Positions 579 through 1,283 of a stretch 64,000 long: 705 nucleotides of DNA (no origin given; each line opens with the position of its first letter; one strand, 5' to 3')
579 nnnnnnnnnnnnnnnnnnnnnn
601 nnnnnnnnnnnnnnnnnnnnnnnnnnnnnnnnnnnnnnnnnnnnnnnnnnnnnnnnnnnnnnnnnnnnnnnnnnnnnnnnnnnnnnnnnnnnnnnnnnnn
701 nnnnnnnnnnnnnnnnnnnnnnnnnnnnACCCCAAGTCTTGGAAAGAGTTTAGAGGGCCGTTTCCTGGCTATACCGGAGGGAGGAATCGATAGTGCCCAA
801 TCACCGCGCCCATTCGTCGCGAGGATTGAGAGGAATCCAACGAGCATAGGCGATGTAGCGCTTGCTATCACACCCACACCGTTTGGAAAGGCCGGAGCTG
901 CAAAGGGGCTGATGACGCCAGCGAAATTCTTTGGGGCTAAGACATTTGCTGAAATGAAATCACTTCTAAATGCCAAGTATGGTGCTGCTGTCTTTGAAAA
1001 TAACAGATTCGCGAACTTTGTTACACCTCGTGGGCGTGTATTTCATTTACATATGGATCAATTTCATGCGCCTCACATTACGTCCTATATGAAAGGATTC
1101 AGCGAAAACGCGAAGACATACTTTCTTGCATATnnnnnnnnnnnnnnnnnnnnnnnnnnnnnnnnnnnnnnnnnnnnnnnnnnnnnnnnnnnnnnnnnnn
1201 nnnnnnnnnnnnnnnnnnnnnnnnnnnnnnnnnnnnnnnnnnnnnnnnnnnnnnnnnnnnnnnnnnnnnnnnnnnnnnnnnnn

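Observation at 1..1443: Tandem orphan toxin cassettes with a shared PTPFGK junction, each followed by a small ORF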

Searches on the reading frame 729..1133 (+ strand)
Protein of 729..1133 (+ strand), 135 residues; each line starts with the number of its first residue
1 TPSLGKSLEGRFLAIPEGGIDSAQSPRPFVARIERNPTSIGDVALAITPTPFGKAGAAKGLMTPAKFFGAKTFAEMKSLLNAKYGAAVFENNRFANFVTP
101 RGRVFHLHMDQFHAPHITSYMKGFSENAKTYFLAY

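Call 6: search_protein_families(library=pfam, proteins=[window:729-1133:+], max_evalue=1)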
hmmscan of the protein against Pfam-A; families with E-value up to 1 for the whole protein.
seq(135 aa): 0 families

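Call 18: search_protein_families(library=ncbifam, proteins=[window:729-1133:+], max_evalue=1)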
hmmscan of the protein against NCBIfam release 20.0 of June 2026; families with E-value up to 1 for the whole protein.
seq(135 aa): 0 families

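Call 20: search_solved_structures(query=window:729-1133:+, max_evalue=10)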
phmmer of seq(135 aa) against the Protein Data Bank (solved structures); distinct sequences matched with E-value up to 10: 2.
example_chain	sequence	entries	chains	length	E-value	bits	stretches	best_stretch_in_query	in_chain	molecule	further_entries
3klw_A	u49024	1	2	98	0.15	15.4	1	13-72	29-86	Primosomal replication protein n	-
3fhw_A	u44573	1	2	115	0.2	15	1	14-72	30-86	Primosomal replication protein n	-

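Call 22: find_homologous_proteins(query=window:729-1133:+, max_evalue=0.01)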
Query seq(135 aa): 9 candidates shared short words with the query, none scored E <= 0.01.

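Call 78: predict_structure(protein=window:795-1133:+)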
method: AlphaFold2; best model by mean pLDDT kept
length: 113 residues; sequences in the alignment: 1
mean_pLDDT: 45.7   pTM: 0.36
mean pLDDT of the five models: 45.7, 42.8, 36.0, 34.6, 34.3
residues with pLDDT >= 90: 0; 70-90: 0; 50-70: 46; < 50: 67
segments of 3 or more residues with pLDDT < 50: 1-42, 77-80, 91-99, 105-113
pLDDT, mean of each block of 10 residues (from residue 1): 31 34 38 39 55 65 55 51 54 45 43 27
secondary structure, 60 per line:
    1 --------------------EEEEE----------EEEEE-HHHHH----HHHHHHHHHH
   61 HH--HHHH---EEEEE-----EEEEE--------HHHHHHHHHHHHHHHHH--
elements in order: E21-25 E36-40 H42-46 H51-62 H65-68 E72-76 E82-86 H95-111
